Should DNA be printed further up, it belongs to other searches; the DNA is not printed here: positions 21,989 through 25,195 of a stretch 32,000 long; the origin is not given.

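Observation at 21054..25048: Coupled SprT-like protease and MrfA-type helicase/DUF1998/DEDDh-exonuclease: a two-gene module of unassigned function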

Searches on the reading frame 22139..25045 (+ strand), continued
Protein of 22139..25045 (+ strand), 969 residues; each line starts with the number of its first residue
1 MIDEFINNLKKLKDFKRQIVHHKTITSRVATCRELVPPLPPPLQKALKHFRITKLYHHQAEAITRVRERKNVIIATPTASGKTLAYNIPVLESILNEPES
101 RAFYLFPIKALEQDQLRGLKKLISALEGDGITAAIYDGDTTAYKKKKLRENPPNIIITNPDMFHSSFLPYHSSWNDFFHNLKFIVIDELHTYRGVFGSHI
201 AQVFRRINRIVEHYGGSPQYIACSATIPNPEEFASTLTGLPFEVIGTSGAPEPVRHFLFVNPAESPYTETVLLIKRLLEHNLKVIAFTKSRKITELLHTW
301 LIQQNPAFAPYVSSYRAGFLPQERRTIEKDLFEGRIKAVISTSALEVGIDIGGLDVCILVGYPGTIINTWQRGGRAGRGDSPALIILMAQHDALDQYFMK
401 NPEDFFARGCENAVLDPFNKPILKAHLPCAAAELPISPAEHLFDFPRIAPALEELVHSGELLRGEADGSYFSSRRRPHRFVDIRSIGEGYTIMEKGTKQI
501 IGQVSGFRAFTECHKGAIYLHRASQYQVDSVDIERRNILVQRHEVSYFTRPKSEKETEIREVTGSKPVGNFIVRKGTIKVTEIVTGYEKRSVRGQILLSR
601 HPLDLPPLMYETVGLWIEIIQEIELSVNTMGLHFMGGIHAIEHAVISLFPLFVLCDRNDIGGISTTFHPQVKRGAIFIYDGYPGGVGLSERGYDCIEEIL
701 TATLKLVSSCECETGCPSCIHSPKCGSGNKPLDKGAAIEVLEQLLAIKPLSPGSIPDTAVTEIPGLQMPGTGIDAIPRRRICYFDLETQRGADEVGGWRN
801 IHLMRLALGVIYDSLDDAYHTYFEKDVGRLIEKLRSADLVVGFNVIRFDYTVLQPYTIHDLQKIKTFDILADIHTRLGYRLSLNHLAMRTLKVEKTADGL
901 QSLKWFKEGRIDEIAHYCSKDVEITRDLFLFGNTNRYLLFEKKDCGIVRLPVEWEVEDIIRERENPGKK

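Call 21: find_encoding_contigs(protein=P0125, flank=8000, max_places=3)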
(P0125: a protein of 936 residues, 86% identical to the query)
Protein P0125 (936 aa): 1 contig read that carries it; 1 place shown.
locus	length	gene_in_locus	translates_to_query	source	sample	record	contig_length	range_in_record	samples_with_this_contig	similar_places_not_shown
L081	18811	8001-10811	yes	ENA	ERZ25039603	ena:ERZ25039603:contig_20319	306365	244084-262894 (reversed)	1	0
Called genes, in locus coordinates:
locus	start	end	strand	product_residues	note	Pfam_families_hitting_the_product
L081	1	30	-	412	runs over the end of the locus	PF00037:Fer4 (faint), PF12838:Fer4_7 (weak), PF13183:Fer4_8, PF13237:Fer4_10 (weak), PF13534:Fer4_17, PF02754:CCG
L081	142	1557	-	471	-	PF01565:FAD_binding_4, PF02913:FAD-oxidase_C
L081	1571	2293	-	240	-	PF02913:FAD-oxidase_C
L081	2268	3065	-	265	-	PF01565:FAD_binding_4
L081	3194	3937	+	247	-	PF09098:Dehyd-heme_bind, PF13442:Cytochrome_CBB3 (faint), PF09098:Dehyd-heme_bind (weak)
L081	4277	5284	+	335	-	PF03781:FGE-sulfatase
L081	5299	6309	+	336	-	PF00291:PALP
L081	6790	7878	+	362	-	PF10263:SprT-like, PF10979:DUF2786, PF23771:DUF7168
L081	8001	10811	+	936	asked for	PF00270:DEAD, PF04851:ResIII (weak), PF00271:Helicase_C, PF22982:WHD_HRQ1, PF09369:MZB, PF01612:DNA_pol_A_exo1 (weak)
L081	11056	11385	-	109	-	PF05534:HicB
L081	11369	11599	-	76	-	PF07927:HicA_toxin (weak)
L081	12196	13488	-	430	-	PF00817:IMS, PF11799:IMS_C, PF13438:DUF4113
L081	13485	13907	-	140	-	PF00717:Peptidase_S24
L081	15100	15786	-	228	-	PF02586:SRAP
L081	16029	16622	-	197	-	PF01726:LexA_DNA_bind, PF00717:Peptidase_S24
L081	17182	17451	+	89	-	PF13711:DUF4160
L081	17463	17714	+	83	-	PF10387:DUF2442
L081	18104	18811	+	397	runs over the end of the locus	-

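Call 22: find_encoding_contigs(protein=P0126, flank=10000, max_places=3)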
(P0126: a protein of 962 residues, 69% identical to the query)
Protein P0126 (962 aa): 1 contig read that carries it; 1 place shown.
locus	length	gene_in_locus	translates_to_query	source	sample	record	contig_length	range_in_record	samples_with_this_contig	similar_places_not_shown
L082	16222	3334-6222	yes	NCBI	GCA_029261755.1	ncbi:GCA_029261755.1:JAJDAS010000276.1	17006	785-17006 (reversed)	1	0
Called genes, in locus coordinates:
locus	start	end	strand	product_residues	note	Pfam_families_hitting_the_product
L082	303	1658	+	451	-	PF13546:DDE_5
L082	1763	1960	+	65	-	PF04324:Fer2_BFD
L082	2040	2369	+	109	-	PF00892:EamA (weak), PF00893:Multi_Drug_Res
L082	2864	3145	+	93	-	PF00639:Rotamase, PF13145:Rotamase_2 (weak), PF13616:Rotamase_3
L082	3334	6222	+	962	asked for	PF00270:DEAD, PF04851:ResIII (weak), PF00271:Helicase_C, PF22982:WHD_HRQ1, PF09369:MZB, PF13482:RNase_H_2 (weak), PF01612:DNA_pol_A_exo1 (weak)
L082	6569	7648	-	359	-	PF24624:Int_N (weak), PF00589:Phage_integrase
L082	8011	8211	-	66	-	-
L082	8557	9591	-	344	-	-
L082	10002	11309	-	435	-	PF13148:DUF3987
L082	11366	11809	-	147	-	-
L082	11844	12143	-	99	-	-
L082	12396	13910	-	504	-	-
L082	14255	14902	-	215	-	-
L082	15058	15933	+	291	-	PF00929:RNase_T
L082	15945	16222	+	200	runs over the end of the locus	PF00589:Phage_integrase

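Call 23: find_encoding_contigs(protein=P0124, flank=8000, max_places=3)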
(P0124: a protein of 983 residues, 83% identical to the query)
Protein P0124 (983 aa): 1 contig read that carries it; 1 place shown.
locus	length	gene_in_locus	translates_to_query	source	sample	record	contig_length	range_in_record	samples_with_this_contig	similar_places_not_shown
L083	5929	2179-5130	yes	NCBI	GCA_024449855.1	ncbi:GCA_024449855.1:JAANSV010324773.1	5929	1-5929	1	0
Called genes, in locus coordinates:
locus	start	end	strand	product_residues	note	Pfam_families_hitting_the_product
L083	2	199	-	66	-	?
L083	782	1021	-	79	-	-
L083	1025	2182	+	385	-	PF10263:SprT-like, PF10979:DUF2786, PF23771:DUF7168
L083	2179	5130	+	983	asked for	PF00270:DEAD, PF04851:ResIII (weak), PF00271:Helicase_C, PF22982:WHD_HRQ1, PF09369:MZB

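Call 27: search_solved_structures(query=window:22139-25045:+, max_evalue=0.001)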
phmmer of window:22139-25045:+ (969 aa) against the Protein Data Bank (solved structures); distinct sequences matched with E-value up to 0.001: 122 (the best 60 are shown).
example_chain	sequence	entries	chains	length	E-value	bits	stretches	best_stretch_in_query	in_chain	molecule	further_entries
6znp_A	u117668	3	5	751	1.3e-150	506.2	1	17-722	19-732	Uncharacterized ATP-dependent helicase YprA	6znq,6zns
5v9x_A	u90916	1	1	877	9e-27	96.3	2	59-241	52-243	ATP-dependent DNA helicase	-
7lhl_A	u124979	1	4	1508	4.1e-26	94.1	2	59-241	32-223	ATP-dependent DNA helicase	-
9tu7_Y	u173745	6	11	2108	3e-19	71.4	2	44-228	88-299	DEAD/DEAH box helicase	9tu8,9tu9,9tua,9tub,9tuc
2zj2_A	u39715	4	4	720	3e-17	64.8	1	44-247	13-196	Putative ski2-type helicase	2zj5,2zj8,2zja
8alz_B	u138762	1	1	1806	6.8e-15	57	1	70-237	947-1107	Activating signal cointegrator 1 complex subunit 3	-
7zpq_CA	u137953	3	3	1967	7.6e-15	56.8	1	63-237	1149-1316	SLH1 isoform 1 | RQC trigger complex helicase SLH1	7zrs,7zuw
6qdv_B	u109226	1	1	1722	4.3e-14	54.4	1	68-273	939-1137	U5 small nuclear ribonucleoprotein 200 kDa helicase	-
4f92_B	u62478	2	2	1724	4.3e-14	54.4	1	68-273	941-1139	U5 small nuclear ribonucleoprotein 200 kDa helicase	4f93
4f91_B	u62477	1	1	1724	4.3e-14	54.4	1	68-273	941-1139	U5 small nuclear ribonucleoprotein 200 kDa helicase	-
5urj_A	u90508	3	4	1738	4.5e-14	54.3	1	68-273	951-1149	U5 small nuclear ribonucleoprotein 200 kDa helicase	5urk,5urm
4kit_B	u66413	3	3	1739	4.5e-14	54.3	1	68-273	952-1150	U5 small nuclear ribonucleoprotein 200 kDa helicase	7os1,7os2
6s8q_B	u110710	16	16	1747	4.5e-14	54.3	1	68-273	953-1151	U5 small nuclear ribonucleoprotein 200 kDa helicase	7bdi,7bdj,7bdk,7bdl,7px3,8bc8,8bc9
6s8o_B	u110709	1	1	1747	6.5e-14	53.7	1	68-273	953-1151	U5 small nuclear ribonucleoprotein 200 kDa helicase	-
6s9i_B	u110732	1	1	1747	8.1e-14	53.4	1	68-273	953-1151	U5 small nuclear ribonucleoprotein 200 kDa helicase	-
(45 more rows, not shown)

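Call 40: find_related_loci(query=A2, collection=metagenome_contigs, flank=5000)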
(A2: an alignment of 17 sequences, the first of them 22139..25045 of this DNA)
Query A2 (969 aa) in metagenome_contigs; peptide patterns used: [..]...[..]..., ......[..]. (x = any residue, [..] = any of these).
600 stretches matched a pattern (row limit reached: there are more); 571 encode a relative of the query (tblastn E <= 1e-3); the best 80 are kept; 80 distinct loci.
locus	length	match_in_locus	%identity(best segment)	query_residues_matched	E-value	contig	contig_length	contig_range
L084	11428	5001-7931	53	2-960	0e+0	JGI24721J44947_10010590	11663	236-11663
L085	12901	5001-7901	53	2-968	0e+0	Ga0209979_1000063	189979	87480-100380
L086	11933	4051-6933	51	2-961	0e+0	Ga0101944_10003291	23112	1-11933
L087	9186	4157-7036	51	2-962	0e+0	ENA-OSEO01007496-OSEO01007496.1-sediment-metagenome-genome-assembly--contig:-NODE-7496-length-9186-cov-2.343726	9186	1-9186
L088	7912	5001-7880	52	2-960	0e+0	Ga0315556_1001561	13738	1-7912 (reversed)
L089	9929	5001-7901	51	4-968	0e+0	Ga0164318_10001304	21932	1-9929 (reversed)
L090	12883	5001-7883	51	2-961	0e+0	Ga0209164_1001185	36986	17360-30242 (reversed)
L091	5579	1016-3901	49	2-962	0e+0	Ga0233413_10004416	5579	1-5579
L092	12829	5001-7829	50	19-955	0e+0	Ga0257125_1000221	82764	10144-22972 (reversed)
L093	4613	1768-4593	52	2-943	0e+0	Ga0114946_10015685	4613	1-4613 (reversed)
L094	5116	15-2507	56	128-962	0e+0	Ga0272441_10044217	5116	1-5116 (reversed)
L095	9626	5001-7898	48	2-959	0e+0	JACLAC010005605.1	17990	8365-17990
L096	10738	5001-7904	49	1-966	0e+0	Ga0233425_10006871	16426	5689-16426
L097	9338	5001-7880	50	2-963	0e+0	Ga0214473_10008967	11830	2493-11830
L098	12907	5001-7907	47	2-965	0e+0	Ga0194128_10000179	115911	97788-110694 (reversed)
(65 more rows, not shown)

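Call 47: list_cluster_members(proteins=[P0121, P0123, P0124, P0125, P0126, P0127, P0129, P0001, P0002])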
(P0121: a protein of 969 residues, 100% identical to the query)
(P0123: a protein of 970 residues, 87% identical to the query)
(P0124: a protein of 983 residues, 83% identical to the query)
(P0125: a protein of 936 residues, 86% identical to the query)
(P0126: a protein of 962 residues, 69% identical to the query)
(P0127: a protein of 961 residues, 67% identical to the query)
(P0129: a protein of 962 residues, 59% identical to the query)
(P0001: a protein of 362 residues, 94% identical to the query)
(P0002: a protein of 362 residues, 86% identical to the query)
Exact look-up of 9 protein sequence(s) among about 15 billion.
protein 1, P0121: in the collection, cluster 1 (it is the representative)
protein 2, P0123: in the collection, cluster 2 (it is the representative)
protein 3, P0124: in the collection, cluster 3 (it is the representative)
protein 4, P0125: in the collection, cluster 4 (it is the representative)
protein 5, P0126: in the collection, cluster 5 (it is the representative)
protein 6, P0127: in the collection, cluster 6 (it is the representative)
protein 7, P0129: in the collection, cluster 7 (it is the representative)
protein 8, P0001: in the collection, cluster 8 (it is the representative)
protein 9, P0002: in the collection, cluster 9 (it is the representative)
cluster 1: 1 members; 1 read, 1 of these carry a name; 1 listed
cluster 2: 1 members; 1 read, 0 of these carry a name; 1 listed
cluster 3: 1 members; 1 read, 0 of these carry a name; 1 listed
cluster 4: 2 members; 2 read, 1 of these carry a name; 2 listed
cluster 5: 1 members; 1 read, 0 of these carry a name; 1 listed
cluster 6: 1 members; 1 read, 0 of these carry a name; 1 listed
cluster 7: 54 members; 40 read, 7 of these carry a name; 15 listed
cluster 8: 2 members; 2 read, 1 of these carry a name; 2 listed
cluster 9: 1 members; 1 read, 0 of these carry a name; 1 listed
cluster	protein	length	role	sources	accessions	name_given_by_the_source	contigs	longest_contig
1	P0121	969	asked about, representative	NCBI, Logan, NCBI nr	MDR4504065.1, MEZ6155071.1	MAG: DEAD/DEAH box helicase [Candidatus Scalindua sp.] | DEAD/DEAH box helicase [Candidatus Scalindua sp.]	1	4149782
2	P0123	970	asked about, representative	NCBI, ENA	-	-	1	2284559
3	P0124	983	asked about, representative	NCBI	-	-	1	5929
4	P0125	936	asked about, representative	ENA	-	-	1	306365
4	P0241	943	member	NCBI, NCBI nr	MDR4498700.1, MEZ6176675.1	MAG: DEAD/DEAH box helicase [Candidatus Scalindua sp.] | DEAD/DEAH box helicase [Candidatus Scalindua sp.]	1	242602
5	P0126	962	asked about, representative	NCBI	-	-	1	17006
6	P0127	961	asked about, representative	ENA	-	-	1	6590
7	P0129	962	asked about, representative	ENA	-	-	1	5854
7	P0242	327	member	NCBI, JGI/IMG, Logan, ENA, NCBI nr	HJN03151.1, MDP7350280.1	MAG: DEAD/DEAH box helicase [Nitrospinota bacterium] | DEAD/DEAH box helicase domain-containing protein | DEAD/DEAH box helicase [Nitrospinota bacterium]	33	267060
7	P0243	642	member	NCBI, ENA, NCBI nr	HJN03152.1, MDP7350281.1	MAG: DUF1998 domain-containing protein [Nitrospinota bacterium] | DUF1998 domain-containing protein [Nitrospinota bacterium]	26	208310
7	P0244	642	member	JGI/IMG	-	DEAD/DEAH box helicase domain-containing protein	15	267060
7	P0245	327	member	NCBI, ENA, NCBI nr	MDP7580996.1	MAG: DEAD/DEAH box helicase [Nitrospinota bacterium] | DEAD/DEAH box helicase [Nitrospinota bacterium]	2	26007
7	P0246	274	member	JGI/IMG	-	DEAD/DEAH box helicase domain-containing protein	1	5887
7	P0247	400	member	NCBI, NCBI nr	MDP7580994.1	MAG: DUF1998 domain-containing protein [Nitrospinota bacterium] | DUF1998 domain-containing protein [Nitrospinota bacterium]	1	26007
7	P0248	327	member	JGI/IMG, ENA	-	DEAD/DEAH box helicase domain-containing protein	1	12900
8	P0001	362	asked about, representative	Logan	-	-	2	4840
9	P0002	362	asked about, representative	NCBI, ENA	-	-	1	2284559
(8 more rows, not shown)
